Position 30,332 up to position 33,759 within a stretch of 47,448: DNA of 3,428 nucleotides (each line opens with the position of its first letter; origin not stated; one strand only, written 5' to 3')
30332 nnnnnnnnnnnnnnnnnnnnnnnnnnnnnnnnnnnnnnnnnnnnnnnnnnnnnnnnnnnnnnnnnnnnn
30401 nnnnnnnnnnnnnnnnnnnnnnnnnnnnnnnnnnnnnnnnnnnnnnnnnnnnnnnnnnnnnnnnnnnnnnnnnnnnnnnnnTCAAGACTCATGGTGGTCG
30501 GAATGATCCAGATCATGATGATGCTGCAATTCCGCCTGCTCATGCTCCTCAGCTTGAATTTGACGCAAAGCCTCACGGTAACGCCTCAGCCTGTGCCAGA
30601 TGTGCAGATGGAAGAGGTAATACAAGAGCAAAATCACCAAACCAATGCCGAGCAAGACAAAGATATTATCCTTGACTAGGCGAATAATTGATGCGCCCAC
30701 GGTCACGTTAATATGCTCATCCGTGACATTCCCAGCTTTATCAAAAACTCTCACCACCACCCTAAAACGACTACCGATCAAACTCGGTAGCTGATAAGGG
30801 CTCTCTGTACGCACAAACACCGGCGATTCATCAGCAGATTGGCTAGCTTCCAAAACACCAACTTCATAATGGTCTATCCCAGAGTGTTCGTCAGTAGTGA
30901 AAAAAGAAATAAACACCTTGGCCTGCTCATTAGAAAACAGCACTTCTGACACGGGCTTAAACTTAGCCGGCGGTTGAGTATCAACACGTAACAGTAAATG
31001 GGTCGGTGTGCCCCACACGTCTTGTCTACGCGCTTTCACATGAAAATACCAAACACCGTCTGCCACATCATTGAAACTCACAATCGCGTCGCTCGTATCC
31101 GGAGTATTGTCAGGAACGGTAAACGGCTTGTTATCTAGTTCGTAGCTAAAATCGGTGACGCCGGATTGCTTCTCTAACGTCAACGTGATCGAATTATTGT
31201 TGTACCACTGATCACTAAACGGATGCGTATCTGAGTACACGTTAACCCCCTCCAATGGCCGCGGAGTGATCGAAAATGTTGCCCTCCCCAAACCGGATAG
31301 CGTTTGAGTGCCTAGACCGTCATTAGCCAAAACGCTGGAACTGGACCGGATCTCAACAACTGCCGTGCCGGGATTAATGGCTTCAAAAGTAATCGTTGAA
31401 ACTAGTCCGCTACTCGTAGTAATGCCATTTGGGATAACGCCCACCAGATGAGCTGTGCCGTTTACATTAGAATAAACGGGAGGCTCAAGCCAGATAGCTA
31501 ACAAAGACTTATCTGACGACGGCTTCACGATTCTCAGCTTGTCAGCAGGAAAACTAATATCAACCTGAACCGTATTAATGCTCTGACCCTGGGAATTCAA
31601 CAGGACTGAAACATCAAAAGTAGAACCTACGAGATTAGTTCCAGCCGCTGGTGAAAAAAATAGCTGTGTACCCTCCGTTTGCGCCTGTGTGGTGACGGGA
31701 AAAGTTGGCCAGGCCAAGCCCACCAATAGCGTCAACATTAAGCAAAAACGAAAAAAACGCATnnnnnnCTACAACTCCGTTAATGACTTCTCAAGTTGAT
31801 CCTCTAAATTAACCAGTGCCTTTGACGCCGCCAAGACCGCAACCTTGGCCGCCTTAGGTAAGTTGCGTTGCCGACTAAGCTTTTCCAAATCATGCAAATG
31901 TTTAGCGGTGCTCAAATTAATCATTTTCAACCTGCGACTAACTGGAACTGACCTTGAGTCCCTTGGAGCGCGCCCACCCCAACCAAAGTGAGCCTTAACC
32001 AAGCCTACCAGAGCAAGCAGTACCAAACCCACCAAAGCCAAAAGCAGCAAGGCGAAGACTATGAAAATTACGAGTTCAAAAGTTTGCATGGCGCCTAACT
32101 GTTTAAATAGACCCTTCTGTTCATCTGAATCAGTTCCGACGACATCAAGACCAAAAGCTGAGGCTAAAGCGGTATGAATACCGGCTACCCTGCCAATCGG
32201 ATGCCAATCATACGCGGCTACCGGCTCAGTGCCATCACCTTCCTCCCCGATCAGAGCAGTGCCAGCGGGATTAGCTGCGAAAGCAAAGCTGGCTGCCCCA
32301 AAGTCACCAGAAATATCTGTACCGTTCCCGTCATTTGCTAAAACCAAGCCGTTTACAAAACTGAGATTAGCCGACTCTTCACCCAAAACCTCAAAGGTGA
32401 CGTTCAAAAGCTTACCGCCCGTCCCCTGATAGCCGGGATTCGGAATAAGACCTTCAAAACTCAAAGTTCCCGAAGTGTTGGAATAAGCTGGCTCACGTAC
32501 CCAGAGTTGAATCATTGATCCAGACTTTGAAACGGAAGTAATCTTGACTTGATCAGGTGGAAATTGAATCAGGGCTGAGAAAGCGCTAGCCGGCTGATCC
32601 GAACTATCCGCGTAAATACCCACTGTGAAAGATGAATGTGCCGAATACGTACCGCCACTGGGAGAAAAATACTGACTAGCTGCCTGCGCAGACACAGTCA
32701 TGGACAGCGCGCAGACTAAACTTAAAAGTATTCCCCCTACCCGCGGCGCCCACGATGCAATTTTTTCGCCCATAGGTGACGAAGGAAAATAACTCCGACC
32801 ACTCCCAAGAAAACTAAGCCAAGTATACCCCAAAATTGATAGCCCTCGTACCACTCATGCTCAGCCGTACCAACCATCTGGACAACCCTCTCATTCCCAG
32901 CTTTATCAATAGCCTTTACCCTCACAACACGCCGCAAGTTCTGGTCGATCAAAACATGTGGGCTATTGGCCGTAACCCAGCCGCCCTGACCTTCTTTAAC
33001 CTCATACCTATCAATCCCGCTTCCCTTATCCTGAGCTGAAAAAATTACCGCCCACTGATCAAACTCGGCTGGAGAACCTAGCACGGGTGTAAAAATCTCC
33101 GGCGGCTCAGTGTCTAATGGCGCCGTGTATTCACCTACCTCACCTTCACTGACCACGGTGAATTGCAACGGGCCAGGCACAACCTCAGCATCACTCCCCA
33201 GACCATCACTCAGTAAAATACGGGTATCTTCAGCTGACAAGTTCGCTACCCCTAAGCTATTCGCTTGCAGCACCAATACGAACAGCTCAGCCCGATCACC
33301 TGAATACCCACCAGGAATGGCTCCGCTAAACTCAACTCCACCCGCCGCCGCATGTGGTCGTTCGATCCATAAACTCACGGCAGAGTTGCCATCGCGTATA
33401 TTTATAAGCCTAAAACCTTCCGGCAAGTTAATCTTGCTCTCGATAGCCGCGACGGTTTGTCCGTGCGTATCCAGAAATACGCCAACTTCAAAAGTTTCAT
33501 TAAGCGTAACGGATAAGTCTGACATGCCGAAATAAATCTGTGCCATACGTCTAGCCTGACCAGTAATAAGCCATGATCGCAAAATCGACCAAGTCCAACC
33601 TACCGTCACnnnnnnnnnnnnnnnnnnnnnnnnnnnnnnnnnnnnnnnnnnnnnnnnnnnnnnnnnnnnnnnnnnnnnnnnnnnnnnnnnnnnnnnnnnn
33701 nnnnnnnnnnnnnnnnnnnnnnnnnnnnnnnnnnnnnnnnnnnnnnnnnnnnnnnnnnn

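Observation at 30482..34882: Non-cellulosomal cohesin-dockerin set: one dockerin-bearing protein next to three membrane-anchored cohesin-like paralogs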

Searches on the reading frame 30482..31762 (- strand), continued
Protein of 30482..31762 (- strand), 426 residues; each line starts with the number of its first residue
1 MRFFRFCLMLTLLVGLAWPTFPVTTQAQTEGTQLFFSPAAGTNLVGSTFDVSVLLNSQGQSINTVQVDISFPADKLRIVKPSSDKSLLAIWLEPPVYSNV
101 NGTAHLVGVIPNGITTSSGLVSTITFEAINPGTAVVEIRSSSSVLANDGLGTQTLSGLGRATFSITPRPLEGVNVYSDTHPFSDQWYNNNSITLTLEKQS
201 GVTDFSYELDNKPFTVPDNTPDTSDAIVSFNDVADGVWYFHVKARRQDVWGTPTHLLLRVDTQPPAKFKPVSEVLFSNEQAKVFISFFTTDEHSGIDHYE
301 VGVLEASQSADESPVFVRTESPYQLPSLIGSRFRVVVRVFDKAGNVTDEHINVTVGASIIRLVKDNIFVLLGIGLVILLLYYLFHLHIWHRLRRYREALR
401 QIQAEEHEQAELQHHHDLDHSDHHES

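Call 52: list_cluster_members(proteins=[P0010, P0003, P0122, P0126, P0178])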
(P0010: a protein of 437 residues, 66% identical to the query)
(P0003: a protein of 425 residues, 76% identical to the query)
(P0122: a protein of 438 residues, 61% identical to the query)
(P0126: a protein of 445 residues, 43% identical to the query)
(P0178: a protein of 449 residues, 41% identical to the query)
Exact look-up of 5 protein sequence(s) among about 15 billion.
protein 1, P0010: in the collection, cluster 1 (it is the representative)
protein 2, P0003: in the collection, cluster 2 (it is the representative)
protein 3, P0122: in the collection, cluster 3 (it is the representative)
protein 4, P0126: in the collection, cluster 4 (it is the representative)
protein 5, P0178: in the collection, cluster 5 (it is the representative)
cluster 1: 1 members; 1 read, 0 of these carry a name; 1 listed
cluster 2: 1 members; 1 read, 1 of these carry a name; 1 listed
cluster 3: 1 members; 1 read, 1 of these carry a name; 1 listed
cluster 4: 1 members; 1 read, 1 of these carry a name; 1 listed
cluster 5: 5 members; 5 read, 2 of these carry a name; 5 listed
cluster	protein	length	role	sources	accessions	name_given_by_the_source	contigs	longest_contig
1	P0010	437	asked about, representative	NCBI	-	-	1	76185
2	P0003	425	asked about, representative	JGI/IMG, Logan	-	hypothetical protein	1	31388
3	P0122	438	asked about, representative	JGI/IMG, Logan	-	hypothetical protein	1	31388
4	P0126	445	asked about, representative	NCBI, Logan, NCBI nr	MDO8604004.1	MAG: dockerin type I repeat-containing protein [bacterium] | dockerin type I repeat-containing protein [bacterium]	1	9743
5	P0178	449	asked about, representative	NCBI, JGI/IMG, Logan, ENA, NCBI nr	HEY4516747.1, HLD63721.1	MAG TPA: dockerin type I repeat-containing protein [Candidatus Peribacteraceae bacterium] | dockerin type I repeat-containing protein [Candidatus Peribacteraceae bacterium]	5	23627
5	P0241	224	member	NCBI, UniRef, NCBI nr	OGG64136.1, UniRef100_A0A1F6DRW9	hypothetical protein A3C18_02615 [Candidatus Kaiserbacteria bacterium ... | Dockerin domain-containing protein n=1 Tax=Candidatus Kaiserbacteria bacterium ... | MAG: hypothetical protein A3C18_02615 [Candidatus Kaiserbacteria bacterium ...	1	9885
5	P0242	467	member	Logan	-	-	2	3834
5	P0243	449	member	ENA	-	-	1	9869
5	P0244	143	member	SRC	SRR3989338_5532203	-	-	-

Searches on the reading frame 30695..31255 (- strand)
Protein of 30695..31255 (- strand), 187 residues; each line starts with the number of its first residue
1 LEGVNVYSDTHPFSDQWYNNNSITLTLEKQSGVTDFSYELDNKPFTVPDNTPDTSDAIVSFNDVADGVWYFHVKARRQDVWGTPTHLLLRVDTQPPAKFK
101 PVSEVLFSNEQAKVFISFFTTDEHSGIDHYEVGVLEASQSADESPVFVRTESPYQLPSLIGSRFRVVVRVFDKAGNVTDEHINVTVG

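Call 58: search_protein_families(library=pfam, proteins=[window:30695-31255:-], max_evalue=1)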
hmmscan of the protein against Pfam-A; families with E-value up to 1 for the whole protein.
seq(187 aa): 4 families
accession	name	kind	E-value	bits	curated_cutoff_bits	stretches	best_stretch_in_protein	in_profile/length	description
PF12245.14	Big_3_2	-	0.031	14.9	23.3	1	151-179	84-112/122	Bacterial Ig-like domain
PF19077.6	Big_13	-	0.052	14.5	27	0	163-186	76-100/102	Bacterial Ig-like domain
PF23608.1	Ig_ILCR1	-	0.077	13.5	27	1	103-144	8-49/114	ILCR1 Ig-like domain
PF04151.21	PPC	-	0.092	14.1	25.9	1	21-74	23-69/70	Bacterial pre-peptidase C-terminal domain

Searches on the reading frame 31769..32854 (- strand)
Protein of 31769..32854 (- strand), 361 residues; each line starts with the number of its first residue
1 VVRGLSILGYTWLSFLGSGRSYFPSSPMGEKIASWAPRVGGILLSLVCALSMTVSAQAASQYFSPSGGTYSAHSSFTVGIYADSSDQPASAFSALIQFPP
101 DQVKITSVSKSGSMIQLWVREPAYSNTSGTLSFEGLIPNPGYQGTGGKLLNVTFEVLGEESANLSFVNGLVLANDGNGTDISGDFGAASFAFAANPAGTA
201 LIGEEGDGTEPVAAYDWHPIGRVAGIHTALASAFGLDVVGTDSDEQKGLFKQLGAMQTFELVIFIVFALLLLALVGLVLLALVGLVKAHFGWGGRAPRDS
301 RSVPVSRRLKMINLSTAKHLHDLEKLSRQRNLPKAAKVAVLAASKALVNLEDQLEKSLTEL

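Call 3: search_protein_families(library=pfam, proteins=[window:31769-32854:-], max_evalue=1)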
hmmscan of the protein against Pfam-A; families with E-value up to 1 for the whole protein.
window:31769-32854:- (361 aa): 3 families
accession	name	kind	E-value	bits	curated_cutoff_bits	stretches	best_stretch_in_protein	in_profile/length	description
PF24709.1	DUF7670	-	0.018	15.8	29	0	31-58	6-33/118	Domain of unknown function (DUF7670)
PF00963.24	Cohesin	-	0.035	14.7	24.1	1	74-183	14-130/139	Cohesin domain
PF00107.32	ADH_zinc_N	-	0.083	13.3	31.8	1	228-259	7-39/129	Zinc-binding dehydrogenase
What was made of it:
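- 31769..32854 (-): B: probable start at Met28 (~32773). Signal peptide, cohesin (residues 57-193 of the 361-aa ORF), short low-complexity spacer, long TM 258-289, ~70-aa helical cytoplasmic tail. Weak Pfam Cohesin hit, E=0.035 (call 3).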

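Call 4: search_protein_families(library=ncbifam, proteins=[window:31769-32854:-], max_evalue=1)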
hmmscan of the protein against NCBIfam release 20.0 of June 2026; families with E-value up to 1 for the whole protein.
window:31769-32854:- (361 aa): 0 families

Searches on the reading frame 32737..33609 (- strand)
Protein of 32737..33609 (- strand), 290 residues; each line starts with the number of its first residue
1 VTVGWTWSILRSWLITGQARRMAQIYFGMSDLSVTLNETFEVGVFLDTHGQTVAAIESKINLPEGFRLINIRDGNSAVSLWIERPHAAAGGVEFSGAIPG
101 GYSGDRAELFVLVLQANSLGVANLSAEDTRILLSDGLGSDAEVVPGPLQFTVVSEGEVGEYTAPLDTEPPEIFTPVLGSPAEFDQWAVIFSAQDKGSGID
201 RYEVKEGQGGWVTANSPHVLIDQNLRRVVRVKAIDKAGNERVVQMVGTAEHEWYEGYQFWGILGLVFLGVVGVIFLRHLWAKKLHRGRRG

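Call 3: search_protein_families(library=pfam, proteins=[window:32737-33609:-], max_evalue=1)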
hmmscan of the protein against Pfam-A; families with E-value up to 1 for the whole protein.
window:32737-33609:- (290 aa): 0 families

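Call 4: search_protein_families(library=ncbifam, proteins=[window:32737-33609:-], max_evalue=1)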
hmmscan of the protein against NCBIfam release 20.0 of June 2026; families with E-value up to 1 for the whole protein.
window:32737-33609:- (290 aa): 2 families
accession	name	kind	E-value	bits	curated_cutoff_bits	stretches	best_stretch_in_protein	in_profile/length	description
NF047446.1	barrel_OmpL47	domain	1.2e-09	38.4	40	1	189-245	8-63/68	OmpL47-type beta-barrel domain-containing protein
NF047441.1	Lepto_OmpL47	equivalog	0.0064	16.2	250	1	189-241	78-129/336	multi-beta-barrel domain surface protein OmpL47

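Call 71: search_protein_families(library=pfam, alignment_id=A5, max_evalue=0.01)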
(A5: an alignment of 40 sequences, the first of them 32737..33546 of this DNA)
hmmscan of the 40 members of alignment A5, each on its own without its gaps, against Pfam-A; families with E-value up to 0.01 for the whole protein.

A. member 1, window:32737-33546:- (269 aa): 0 families

B. families by the number of members that match (of 40 scanned): 2 families
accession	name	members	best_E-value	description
PF00963.24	Cohesin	6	3.3e-06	Cohesin domain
PF24893.1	DUF7743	2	0.0012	Domain of unknown function (DUF7743)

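Call 72: search_solved_structures(query=A5, max_evalue=1)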
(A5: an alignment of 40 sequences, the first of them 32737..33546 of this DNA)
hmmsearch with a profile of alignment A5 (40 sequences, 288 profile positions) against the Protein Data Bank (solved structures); distinct sequences matched with E-value up to 1: 5.
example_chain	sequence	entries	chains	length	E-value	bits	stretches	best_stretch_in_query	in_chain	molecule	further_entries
5aoz_A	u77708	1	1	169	7.7e-05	25.3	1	16-74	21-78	PUTATIVE CELLULOSOMAL SCAFFOLDIN PROTEIN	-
5m2o_A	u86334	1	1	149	0.00034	23.2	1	20-74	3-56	Putative cellulosomal scaffoldin protein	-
5m2s_A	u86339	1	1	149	0.0042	19.6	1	19-74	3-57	Putative cellulosomal scaffoldin protein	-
5lxv_A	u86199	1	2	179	0.15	14.5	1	24-75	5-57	Scaffoldin C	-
7urp_A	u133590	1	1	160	0.47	12.9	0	30-71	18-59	Ribonucleases G and E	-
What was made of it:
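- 32737..33546 (-): C: 269 aa. Cohesin 1-133, OmpL47-type Ig-like domain ~143-225, TM 235-256, basic tail. No signal peptide in this lineage. The C-family profile hits cohesins 5aoz_A (8e-5) and 5m2o_A (3e-4) (call 72).
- Closest known: Single-cohesin anchoring scaffoldins of cellulosome-producing Firmicutes. Same: The C-family profile hits R. flavefaciens scaffoldin cohesins 5aoz and 5m2o (call 72).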
